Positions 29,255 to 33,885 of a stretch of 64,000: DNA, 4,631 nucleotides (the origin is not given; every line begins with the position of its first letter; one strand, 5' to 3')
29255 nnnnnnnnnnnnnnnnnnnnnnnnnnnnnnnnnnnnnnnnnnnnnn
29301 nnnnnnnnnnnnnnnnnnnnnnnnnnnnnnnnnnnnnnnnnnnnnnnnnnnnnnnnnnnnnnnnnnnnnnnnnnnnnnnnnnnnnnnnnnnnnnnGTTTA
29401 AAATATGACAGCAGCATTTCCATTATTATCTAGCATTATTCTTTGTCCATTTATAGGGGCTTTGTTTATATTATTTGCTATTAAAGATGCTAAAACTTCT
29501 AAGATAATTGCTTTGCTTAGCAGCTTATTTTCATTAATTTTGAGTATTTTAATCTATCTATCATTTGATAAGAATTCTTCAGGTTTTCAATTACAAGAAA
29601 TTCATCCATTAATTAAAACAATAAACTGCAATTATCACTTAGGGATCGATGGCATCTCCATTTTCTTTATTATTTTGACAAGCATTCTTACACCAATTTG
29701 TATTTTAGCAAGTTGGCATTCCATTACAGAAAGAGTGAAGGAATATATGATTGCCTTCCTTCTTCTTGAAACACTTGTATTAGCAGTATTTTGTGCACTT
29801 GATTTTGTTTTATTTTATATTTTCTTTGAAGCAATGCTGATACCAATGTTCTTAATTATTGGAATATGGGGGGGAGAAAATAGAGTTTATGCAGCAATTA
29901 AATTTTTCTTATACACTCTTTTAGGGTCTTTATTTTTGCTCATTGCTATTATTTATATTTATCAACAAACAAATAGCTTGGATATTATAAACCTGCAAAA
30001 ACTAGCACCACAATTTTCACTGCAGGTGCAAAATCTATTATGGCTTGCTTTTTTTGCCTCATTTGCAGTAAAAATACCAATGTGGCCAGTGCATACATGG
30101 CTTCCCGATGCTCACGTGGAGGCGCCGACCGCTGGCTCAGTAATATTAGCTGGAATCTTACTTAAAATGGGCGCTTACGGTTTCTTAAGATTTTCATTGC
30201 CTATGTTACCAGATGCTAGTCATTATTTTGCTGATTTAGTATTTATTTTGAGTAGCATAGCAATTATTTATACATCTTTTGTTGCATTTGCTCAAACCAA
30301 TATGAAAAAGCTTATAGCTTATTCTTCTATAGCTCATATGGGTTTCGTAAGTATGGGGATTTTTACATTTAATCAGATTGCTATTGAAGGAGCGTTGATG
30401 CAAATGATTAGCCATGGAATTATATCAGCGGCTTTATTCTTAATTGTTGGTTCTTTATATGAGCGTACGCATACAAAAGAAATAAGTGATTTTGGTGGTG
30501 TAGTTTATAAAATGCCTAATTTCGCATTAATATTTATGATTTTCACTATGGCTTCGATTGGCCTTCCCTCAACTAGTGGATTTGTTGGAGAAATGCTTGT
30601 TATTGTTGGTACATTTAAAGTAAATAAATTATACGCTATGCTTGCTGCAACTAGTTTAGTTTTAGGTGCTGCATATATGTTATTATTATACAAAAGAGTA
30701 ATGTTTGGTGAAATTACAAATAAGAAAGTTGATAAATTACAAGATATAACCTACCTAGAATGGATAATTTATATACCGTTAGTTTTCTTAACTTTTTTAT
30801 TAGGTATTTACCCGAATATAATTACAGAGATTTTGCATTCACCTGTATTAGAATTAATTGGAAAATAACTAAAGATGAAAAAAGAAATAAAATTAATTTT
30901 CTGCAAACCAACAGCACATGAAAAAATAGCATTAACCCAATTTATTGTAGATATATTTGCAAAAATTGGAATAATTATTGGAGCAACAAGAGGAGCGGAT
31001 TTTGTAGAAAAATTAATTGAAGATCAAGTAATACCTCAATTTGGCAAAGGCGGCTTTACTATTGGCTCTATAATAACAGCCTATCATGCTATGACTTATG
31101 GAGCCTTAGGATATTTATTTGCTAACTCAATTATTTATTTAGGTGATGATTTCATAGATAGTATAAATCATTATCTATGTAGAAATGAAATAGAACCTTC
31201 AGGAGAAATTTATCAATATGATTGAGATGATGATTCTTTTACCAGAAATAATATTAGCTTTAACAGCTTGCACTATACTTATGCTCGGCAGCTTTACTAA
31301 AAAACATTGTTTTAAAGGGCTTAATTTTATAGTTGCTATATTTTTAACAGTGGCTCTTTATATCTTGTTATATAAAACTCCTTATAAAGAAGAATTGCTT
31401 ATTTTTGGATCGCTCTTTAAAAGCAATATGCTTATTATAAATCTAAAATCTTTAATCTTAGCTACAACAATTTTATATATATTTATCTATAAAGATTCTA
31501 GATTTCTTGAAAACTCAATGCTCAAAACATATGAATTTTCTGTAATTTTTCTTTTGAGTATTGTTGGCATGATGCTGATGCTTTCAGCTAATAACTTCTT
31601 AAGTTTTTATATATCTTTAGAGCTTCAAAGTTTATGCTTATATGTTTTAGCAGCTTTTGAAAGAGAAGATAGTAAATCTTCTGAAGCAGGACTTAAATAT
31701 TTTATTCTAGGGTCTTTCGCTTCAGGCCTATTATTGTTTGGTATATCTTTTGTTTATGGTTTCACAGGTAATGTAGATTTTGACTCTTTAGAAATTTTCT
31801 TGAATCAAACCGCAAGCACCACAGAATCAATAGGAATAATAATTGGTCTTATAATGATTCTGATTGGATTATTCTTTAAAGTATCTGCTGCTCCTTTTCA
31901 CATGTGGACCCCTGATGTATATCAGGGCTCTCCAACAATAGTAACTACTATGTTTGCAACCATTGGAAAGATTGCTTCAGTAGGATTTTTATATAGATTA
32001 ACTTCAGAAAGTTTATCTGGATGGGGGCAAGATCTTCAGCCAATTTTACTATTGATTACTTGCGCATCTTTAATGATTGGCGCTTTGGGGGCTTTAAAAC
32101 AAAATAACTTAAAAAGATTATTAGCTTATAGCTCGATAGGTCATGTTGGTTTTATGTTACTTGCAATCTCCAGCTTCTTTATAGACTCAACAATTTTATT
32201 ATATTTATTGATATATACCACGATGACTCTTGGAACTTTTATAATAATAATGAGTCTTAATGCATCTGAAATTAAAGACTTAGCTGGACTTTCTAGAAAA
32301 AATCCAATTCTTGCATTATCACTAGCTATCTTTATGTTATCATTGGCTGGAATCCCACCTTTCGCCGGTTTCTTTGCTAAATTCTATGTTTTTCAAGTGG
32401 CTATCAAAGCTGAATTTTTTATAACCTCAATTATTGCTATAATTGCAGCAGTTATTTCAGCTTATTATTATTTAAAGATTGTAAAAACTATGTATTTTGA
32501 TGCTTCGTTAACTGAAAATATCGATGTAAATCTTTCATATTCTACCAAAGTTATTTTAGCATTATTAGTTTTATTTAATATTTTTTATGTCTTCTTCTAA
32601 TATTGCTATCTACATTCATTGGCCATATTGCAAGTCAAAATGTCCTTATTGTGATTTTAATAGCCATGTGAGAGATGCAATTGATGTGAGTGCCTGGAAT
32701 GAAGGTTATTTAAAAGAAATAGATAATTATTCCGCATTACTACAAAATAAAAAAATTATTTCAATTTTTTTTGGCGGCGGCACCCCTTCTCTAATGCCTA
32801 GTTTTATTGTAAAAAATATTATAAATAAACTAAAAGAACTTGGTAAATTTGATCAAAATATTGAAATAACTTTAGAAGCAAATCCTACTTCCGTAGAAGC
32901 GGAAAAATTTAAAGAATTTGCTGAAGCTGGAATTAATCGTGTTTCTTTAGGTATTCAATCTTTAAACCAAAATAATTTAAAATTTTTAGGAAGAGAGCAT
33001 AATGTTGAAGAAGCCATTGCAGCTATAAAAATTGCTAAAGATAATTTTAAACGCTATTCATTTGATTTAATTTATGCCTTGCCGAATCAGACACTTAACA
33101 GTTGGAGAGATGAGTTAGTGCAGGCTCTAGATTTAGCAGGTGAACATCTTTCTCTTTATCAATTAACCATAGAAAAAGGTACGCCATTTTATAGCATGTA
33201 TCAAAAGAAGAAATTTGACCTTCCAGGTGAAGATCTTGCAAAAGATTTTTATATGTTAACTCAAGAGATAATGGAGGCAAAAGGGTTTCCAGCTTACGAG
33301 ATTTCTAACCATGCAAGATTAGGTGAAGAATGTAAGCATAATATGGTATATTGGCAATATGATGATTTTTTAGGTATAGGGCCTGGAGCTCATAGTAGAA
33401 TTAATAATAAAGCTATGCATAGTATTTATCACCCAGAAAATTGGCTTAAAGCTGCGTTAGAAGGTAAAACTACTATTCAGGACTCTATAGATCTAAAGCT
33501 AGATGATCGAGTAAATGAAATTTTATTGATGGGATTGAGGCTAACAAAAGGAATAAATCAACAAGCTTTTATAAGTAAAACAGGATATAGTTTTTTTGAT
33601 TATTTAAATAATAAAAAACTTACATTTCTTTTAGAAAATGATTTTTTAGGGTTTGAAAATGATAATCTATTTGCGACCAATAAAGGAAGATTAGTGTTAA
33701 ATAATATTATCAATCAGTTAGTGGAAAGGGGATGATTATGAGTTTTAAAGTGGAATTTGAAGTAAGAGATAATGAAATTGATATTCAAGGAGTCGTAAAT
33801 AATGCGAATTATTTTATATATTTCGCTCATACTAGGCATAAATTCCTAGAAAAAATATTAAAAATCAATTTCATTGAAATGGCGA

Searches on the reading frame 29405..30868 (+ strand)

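Call 12: search_protein_families(library=pfam, proteins=[window:29405-30868:+], max_evalue=0.001)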
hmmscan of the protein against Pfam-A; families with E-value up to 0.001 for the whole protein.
window:29405-30868:+ (487 aa): 2 families
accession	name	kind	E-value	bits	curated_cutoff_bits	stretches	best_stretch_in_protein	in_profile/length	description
PF00361.26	Proton_antipo_M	-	5.5e-83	279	21.5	1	131-418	1-291/294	NADH:quinone oxidoreductase/Mrp antiporter, TM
PF01059.23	Oxidored_q5_N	-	0.00021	21.8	22.7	1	38-126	26-104/110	NADH-ubiquinone oxidoreductase chain 4, amino terminus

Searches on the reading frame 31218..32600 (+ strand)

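Call 12: search_protein_families(library=pfam, proteins=[window:31218-32600:+], max_evalue=0.001)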
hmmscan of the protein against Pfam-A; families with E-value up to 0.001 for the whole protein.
window:31218-32600:+ (460 aa): 1 family
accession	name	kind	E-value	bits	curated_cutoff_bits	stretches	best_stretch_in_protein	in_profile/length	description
PF00361.26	Proton_antipo_M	-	3.2e-74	250.2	21.5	1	124-414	1-294/294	NADH:quinone oxidoreductase/Mrp antiporter, TM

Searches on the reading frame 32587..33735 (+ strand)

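Call 12: search_protein_families(library=pfam, proteins=[window:32587-33735:+], max_evalue=0.001)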
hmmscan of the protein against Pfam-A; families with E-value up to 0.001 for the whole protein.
window:32587-33735:+ (382 aa): 2 families
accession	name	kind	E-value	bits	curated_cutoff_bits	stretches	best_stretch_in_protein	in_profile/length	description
PF04055.27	Radical_SAM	-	1.9e-29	103.4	29.5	1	9-174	1-160/166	Radical SAM superfamily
PF06969.22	HemN_C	-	1.3e-11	44.8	24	1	304-370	2-67/67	HemN C-terminal domain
